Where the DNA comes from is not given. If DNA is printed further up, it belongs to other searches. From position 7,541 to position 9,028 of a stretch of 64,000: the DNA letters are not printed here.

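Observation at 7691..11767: Septu-like ATPase + HNH pair with a translationally coupled third SIR2 gene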

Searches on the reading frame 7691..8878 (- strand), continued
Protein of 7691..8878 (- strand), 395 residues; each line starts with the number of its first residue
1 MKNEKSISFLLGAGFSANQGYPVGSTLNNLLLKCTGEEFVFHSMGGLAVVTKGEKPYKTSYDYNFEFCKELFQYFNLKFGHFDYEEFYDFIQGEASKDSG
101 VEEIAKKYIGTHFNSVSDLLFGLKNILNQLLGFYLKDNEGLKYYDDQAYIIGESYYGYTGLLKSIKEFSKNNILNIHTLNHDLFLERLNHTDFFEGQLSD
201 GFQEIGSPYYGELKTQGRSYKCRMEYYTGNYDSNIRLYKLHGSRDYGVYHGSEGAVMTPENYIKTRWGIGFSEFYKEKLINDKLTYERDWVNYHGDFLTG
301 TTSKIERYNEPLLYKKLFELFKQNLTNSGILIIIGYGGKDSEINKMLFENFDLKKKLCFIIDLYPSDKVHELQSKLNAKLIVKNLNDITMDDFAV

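Call 23: search_protein_families(library=padloc, proteins=[L002:4599-5969:+, L002:2588-4618:+, L002:7155-8126:+, L002:8113-11091:+, L011:720-1811:+, L016:6042-7889:+, L018:9191-10987:+, L024:9202-10488:+, L026:9211-11304:+, L031:9197-12001:+], max_evalue=0.00001)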
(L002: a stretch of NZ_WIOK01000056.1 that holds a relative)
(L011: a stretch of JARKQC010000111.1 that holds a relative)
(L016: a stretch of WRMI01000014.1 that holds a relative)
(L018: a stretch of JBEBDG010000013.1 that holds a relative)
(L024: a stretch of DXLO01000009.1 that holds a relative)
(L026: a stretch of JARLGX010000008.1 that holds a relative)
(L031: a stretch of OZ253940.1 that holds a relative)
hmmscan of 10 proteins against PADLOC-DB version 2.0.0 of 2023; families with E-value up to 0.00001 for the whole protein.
L002:4599-5969:+ (456 aa): 108 families (the best 25 are shown)
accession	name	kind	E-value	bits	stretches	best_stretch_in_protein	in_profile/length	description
PDLC03090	Specificity_I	-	2.2e-70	236.1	3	12-221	222-428/434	Type I specificity subunit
PDLC03072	Specificity_I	-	4.2e-65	218.5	1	11-444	8-440/448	Type I specificity subunit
PDLC03105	Specificity_I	-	5.3e-65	218.6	1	13-445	11-439/448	Type I specificity subunit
PDLC03162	Specificity_I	-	2.2e-58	196.1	2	151-440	128-413/431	Type I specificity subunit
PDLC03108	Specificity_I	-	2.6e-58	196.4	1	19-440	29-434/452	Type I specificity subunit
PDLC03073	Specificity_I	-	5.7e-52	175.3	3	11-228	2-221/437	Type I specificity subunit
PDLC03592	Specificity_II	-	2.7e-49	166.3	2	24-133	204-311/392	Type II specificity subunit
PDLC04137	mad5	-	2.3e-48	163.3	1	26-419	2-380/392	mads_5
PDLC03169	Specificity_I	-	8.2e-47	158.6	2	22-407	5-385/461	Type I specificity subunit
PDLC03107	Specificity_I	-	8.2e-46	154.8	1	26-426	2-380/392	Type I specificity subunit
PDLC03099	Specificity_I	-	3.7e-45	152.7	2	22-164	196-334/405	Type I specificity subunit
PDLC03119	Specificity_I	-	2.2e-44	149.9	2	27-193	3-166/393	Type I specificity subunit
PDLC03079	Specificity_I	-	1e-43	148.2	1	56-427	51-436/470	Type I specificity subunit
PDLC03089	Specificity_I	-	3.6e-40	136.4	2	26-188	4-166/446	Type I specificity subunit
PDLC03189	Specificity_I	-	4.5e-40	135.9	2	21-199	4-172/459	Type I specificity subunit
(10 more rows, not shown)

L002:2588-4618:+ (676 aa): 24 families
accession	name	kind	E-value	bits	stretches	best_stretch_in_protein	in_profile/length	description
PDLC03029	MTase_I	-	3.2e-173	575.7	1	4-674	3-660/661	Type I methyltransferase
PDLC03031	MTase_I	-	7.3e-52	174.6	1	7-465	5-456/834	Type I methyltransferase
PDLC03022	MTase_I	-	1.7e-51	173.5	1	8-452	4-441/857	Type I methyltransferase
PDLC03027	MTase_I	-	1e-42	144.7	1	132-472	110-417/810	Type I methyltransferase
PDLC03035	MTase_I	-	6.4e-39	132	1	6-438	6-408/653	Type I methyltransferase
PDLC03026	MTase_I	-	1.3e-37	128.1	1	88-502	55-440/487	Type I methyltransferase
PDLC03021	MTase_I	-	5e-37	125.9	1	33-474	20-434/491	Type I methyltransferase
PDLC03019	MTase_I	-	7.6e-37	125.1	1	11-457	9-422/932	Type I methyltransferase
PDLC03038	MTase_I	-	2.1e-33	113.3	1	9-460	8-418/896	Type I methyltransferase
PDLC03039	MTase_I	-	6.8e-33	111.7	1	10-461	7-417/708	Type I methyltransferase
PDLC03028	MTase_I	-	1.2e-29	101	1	7-470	726-1167/1236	Type I methyltransferase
PDLC03032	MTase_I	-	1.3e-27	94.2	1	137-455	113-403/1001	Type I methyltransferase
PDLC03240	MTase_II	-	3.3e-27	93.5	1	11-434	9-404/511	Type II methyltransferase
PDLC03025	MTase_I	-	1.7e-26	91.1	1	126-422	109-376/569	Type I methyltransferase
PDLC03033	MTase_I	-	8.2e-23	79.1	1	51-469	78-469/541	Type I methyltransferase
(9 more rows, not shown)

L002:7155-8126:+ (323 aa): 1 family
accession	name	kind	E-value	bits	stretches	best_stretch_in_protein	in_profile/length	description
PDLC02355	Lit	-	3e-20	70.6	1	16-314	3-286/290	Lit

L002:8113-11091:+ (992 aa): 5 families
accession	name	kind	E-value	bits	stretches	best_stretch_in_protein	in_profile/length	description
PDLC03040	REase_I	-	2.4e-31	106.4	1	135-849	132-814/1029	Type I restriction enzyme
PDLC03048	REase_I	-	2.4e-26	90.2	1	114-631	95-566/976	Type I restriction enzyme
PDLC03041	REase_I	-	1.8e-16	57.3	1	627-699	660-730/1099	Type I restriction enzyme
PDLC03044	REase_I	-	2.6e-13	46.9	1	113-502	110-458/1034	Type I restriction enzyme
PDLC03042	REase_I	-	1.6e-07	27.1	1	300-699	466-844/1170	Type I restriction enzyme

L011:720-1811:+ (363 aa): 5 families
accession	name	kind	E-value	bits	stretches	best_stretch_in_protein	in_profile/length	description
PDLC02960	RT-Protease_XI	-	2.6e-23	80.8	1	116-326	307-504/506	single gene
PDLC02959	RT-Protease_XI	-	7.4e-23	79.2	1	144-326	335-508/510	single gene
PDLC00169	HamA1|HamA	-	1.2e-09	35.2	1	154-322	22-187/483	DUF1837 domain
PDLC04593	PDC-M35A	-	5.1e-07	27.7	0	152-307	14-182/216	-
PDLC02159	Avs1b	-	1.4e-06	23.9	1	157-257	16-116/1924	-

L016:6042-7889:+ (615 aa): 4 families
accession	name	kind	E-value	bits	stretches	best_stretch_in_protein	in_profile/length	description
PDLC02959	RT-Protease_XI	-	3e-24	83.8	1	402-578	345-508/510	single gene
PDLC02960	RT-Protease_XI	-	2e-23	81.1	1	400-578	348-504/506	single gene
PDLC04593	PDC-M35A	-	3.6e-07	28.2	1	406-550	20-177/216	-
PDLC02159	Avs1b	-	4.8e-07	25.5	1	408-505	19-116/1924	-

L018:9191-10987:+ (598 aa): 8 families
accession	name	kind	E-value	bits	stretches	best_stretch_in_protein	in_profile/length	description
PDLC04151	HEC-05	-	7e-31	105.6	3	10-61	25-76/600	-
PDLC04709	PDC-M55C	-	4.1e-18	63.3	1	11-213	15-233/554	-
PDLC04150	HEC-05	-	5.4e-16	56.5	1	16-61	13-58/583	-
PDLC04153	HEC-05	-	1.7e-11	41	1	18-61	14-57/621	-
PDLC04152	HEC-05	-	8e-08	29.3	0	119-221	170-265/566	-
PDLC04157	HEC-06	-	1.6e-07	28.4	1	14-97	12-91/558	-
PDLC02695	Orf5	-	3.5e-06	23.7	0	22-93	17-95/601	Orf5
PDLC02686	Orf5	-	7.1e-06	22.8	0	25-93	21-95/566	Orf5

L024:9202-10488:+ (428 aa): 4 families
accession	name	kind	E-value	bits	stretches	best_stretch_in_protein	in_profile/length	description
PDLC02408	Aga_SIR2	-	5e-11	40.3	0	276-354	218-294/343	Class II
PDLC02414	Aga_SIR2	-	2.1e-10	38.4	1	161-356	110-267/313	-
PDLC04088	SIR2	-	3.7e-08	30.9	0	310-372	290-350/390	-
PDLC04093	SIR2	-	1.9e-07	28.4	0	295-331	252-289/395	-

L026:9211-11304:+ (697 aa): 0 families

L031:9197-12001:+ (934 aa): 0 families

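Call 38: search_solved_structures(query=A1, max_evalue=1, show_alignments=2)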
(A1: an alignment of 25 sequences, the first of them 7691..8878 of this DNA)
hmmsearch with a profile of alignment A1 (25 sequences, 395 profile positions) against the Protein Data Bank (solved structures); distinct sequences matched with E-value up to 1: 3.
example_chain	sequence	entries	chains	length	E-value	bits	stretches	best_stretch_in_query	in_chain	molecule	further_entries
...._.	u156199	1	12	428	3.5e-05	26.3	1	315-377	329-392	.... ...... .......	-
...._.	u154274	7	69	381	0.0014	21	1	158-250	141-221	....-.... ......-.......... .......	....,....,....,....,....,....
7w7h_A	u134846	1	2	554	0.16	14.2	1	47-95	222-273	Predicted kinase related to dihydroxyacetone kinase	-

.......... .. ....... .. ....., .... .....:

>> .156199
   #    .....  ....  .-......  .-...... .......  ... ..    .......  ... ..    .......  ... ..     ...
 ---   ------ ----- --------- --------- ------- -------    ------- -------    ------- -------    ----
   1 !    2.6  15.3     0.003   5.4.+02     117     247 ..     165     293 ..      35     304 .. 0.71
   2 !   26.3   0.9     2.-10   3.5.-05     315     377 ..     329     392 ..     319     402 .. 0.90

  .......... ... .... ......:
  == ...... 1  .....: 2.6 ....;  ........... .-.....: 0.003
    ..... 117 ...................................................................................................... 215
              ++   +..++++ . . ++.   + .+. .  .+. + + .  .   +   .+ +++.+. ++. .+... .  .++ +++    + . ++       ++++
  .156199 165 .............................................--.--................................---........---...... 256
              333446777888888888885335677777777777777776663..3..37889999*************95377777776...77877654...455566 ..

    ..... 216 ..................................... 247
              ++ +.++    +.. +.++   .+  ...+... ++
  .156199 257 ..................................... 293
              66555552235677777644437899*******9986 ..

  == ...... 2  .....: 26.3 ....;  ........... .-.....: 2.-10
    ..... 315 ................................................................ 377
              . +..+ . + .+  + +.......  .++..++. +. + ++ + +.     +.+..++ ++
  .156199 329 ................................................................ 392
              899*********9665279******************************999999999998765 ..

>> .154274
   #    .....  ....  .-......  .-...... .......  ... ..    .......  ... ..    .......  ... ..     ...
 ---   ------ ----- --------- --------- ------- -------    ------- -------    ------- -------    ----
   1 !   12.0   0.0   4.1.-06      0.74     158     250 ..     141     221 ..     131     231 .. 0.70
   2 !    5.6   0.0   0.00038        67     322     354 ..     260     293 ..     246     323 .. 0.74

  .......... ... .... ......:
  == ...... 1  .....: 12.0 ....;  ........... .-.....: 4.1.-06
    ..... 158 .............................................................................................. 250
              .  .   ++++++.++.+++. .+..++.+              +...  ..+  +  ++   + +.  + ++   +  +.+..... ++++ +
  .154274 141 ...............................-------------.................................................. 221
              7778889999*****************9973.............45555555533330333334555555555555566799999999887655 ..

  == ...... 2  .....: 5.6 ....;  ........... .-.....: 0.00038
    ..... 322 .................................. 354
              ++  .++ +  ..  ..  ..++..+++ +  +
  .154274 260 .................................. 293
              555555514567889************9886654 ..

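Call 40: search_protein_families(library=padloc, proteins=[L045:6844-8769:+, L045:8769-9995:+, L046:9594-9995:+, L013:2433-4625:+, L013:4625-5542:+, L032:9196-13161:+, L034:9141-10517:+, L040:9122-11305:+, L019:6719-7945:+, L026:9211-11304:+], max_evalue=0.00001)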
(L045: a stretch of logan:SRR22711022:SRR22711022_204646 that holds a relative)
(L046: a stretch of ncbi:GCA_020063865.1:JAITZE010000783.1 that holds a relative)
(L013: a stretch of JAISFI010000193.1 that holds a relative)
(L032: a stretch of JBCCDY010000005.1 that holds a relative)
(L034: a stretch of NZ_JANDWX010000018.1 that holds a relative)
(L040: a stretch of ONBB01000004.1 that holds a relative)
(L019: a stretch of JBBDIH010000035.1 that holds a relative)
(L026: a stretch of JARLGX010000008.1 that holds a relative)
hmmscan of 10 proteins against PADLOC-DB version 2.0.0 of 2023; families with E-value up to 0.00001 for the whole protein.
L045:6844-8769:+ (641 aa): 78 families (the best 25 are shown)
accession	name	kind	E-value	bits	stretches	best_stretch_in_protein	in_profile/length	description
PDLC04735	PDC-M62A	-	4e-97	324.7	1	27-633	11-617/633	-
PDLC04734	PDC-M62A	-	3.4e-76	255.5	1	27-633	11-580/597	-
PDLC04737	PDC-M62A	-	2.9e-51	173.2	1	27-613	11-569/601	-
PDLC04738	PDC-M62A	-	2.7e-38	129.9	2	430-615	508-701/746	-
PDLC04739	PDC-M62A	-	1.2e-31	108.1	1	26-615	10-597/618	-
PDLC04733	PDC-M62A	-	1.4e-31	108.2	1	436-603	387-551/607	-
PDLC04736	PDC-M62A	-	7.3e-26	88.9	1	432-614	449-636/685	-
PDLC04732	PDC-M62A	-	9.2e-22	75.7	1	27-585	11-585/671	-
PDLC00271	PtuA1|PtuA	-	2.8e-18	64.7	1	432-545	241-343/421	AAA ATPase domain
PDLC00278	PtuA1|PtuA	-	1.2e-16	59.1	1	469-544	289-357/436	AAA ATPase domain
PDLC00283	PtuA1|PtuA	-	1.2e-16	58.9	1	364-546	197-373/448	AAA ATPase domain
PDLC00289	PtuA1|PtuA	-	1.2e-16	58.7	1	390-589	180-359/404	AAA ATPase domain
PDLC02980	AriA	-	1.4e-15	56.1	1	436-517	236-302/304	-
PDLC00265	PtuA1|PtuA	-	1.7e-15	55.1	1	430-530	297-386/479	AAA ATPase domain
PDLC02913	ATPase_I-A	-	2.4e-15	54.7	1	426-547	320-436/508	-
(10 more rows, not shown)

L045:8769-9995:+ (408 aa): 20 families
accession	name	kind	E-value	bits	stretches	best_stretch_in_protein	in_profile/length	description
PDLC04743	PDC-M62B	-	7.9e-32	109.2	1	54-400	4-323/328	-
PDLC04741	PDC-M62B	-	1.1e-23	82.3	1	59-396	65-392/401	-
PDLC04742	PDC-M62B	-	3.3e-23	80.6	1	94-399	36-330/337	-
PDLC04740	PDC-M62B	-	1.5e-19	68.6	1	16-285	18-279/387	-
PDLC04247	PDC-M01B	-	5.3e-12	44.2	1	89-252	3-163/286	-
PDLC04264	PDC-M01B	-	5.2e-11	40.9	1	201-256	111-167/282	-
PDLC04248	PDC-M01B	-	5.9e-11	40.7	1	201-255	45-100/216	-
PDLC04256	PDC-M01B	-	1.3e-09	36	1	199-251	115-168/285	-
PDLC04259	PDC-M01B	-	1.7e-08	32.7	1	201-310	105-218/277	-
PDLC04253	PDC-M01B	-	1.8e-08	32.1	1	202-250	117-166/366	-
PDLC04252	PDC-M01B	-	2.9e-08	31.2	1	200-235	105-140/294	-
PDLC04262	PDC-M01B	-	1.1e-07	29.9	1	199-250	88-140/259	-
PDLC04270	PDC-M01B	-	3.6e-07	27.9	1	197-270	103-183/280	-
PDLC04255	PDC-M01B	-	5.3e-07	27.6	1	202-251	119-169/285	-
PDLC04260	PDC-M01B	-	7.1e-07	27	1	202-283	110-192/286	-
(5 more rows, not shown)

L046:9594-9995:+ (133 aa): 0 families

L013:2433-4625:+ (730 aa): 44 families (the best 25 are shown)
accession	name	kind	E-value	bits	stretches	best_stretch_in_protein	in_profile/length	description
PDLC04734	PDC-M62A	-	2.5e-45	153.6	1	70-727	45-592/597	-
PDLC04737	PDC-M62A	-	1.6e-43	147.6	1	82-727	51-599/601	-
PDLC04735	PDC-M62A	-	6.7e-39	132.4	1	54-729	33-628/633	-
PDLC04732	PDC-M62A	-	1e-23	82.1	1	550-727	464-662/671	-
PDLC04736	PDC-M62A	-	5.2e-23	79.5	1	516-694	454-631/685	-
PDLC04738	PDC-M62A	-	4.7e-22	76.2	1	535-705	523-706/746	-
PDLC04733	PDC-M62A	-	7e-20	69.5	1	439-679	317-548/607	-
PDLC00278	PtuA1|PtuA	-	5.7e-19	66.7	1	503-686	240-410/436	AAA ATPase domain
PDLC04739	PDC-M62A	-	1.9e-17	61.1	1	517-715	415-612/618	-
PDLC00271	PtuA1|PtuA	-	3e-17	61.3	1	508-694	238-408/421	AAA ATPase domain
PDLC02980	AriA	-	2e-16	58.8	1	386-605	146-304/304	-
PDLC02913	ATPase_I-A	-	2.4e-16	58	1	441-684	266-483/508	-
PDLC00310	PtuA1|PtuA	-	6.9e-15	53.1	1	502-722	242-432/443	AAA ATPase domain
PDLC02335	AbiLi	-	1.4e-14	51.9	1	47-620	71-255/326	AbiLi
PDLC00301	PtuA1|PtuA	-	2.1e-14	51.4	1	510-644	243-367/429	AAA ATPase domain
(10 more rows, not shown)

L013:4625-5542:+ (305 aa): 24 families
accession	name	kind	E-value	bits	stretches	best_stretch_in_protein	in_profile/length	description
PDLC04743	PDC-M62B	-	9.4e-49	164.8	1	46-302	53-325/328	-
PDLC04741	PDC-M62B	-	2.8e-33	113.9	2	54-179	121-253/401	-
PDLC04742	PDC-M62B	-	1.5e-27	94.9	1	90-300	101-331/337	-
PDLC04740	PDC-M62B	-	8.7e-19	66.1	1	103-300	170-379/387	-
PDLC00342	PtuB1|PtuB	-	9.6e-13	46.1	1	112-187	47-117/247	Unknown function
PDLC00336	PtuB1|PtuB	-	3.4e-10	38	1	112-192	63-136/250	Unknown function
PDLC04256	PDC-M01B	-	1.3e-09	36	1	108-169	101-153/285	-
PDLC04264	PDC-M01B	-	1.7e-09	35.9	1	110-166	98-145/282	-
PDLC04248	PDC-M01B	-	3e-09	35.1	1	110-170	32-83/216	-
PDLC04259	PDC-M01B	-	9.5e-09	33.6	1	83-179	67-152/277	-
PDLC00352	PtuB1|PtuB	-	1.3e-08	32.8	1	105-263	39-181/206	Unknown function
PDLC04266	PDC-M01B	-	1.4e-08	32.7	1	110-168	92-140/281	-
PDLC04247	PDC-M01B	-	1.5e-08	32.8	1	112-180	100-160/286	-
PDLC04246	PDC-M01B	-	4.6e-08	31.1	1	59-241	36-208/280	-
PDLC04253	PDC-M01B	-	6.2e-08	30.3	1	135-167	119-151/366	-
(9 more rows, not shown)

L032:9196-13161:+ (1321 aa): 0 families

L034:9141-10517:+ (458 aa): 19 families
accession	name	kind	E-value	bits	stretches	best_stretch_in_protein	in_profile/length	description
PDLC02223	STK_OB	-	9.1e-53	178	1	1-320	1-318/562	-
PDLC04059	PD-T4-6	-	1.3e-12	45.5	1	40-183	16-159/433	-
PDLC04138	mad6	-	2e-12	44.8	1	40-179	61-197/659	mads_6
PDLC04042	PD-T4-6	-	2.2e-11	42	1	40-179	19-153/292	-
PDLC04047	PD-T4-6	-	3.8e-11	40.7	1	40-179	20-155/327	-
PDLC04044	PD-T4-6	-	8.1e-11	39.7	1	40-179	42-183/372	-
PDLC04051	PD-T4-6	-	2.3e-10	38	1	40-179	42-181/476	-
PDLC04056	PD-T4-6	-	2.4e-10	38.1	1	40-179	15-150/415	-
PDLC04060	PD-T4-6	-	2.5e-09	34.6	1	40-179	18-152/486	-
PDLC03920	MkoA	-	2.7e-09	33.9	1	39-272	16-249/1112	-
PDLC03921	MkoA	-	4.1e-09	32.7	1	81-231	539-677/1607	-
PDLC04053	PD-T4-6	-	6e-09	33.8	1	40-222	19-200/311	-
PDLC04058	PD-T4-6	-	3.3e-08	31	1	44-179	25-160/460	-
PDLC04057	PD-T4-6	-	6.3e-08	30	1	41-179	19-152/443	-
PDLC04046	PD-T4-6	-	1.3e-07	29.1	1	108-171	87-152/427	-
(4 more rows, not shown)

L040:9122-11305:+ (727 aa): 0 families

L019:6719-7945:+ (408 aa): 3 families
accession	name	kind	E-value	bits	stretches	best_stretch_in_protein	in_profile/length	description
PDLC04592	PDC-M34B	-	3.8e-16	57.3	1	149-262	65-180/192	-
PDLC04590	PDC-M34B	-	4.5e-11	40.9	1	151-235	22-108/147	-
PDLC04591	PDC-M34B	-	1.2e-10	39.6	1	144-260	53-172/185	-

L026:9211-11304:+ (697 aa): 0 families
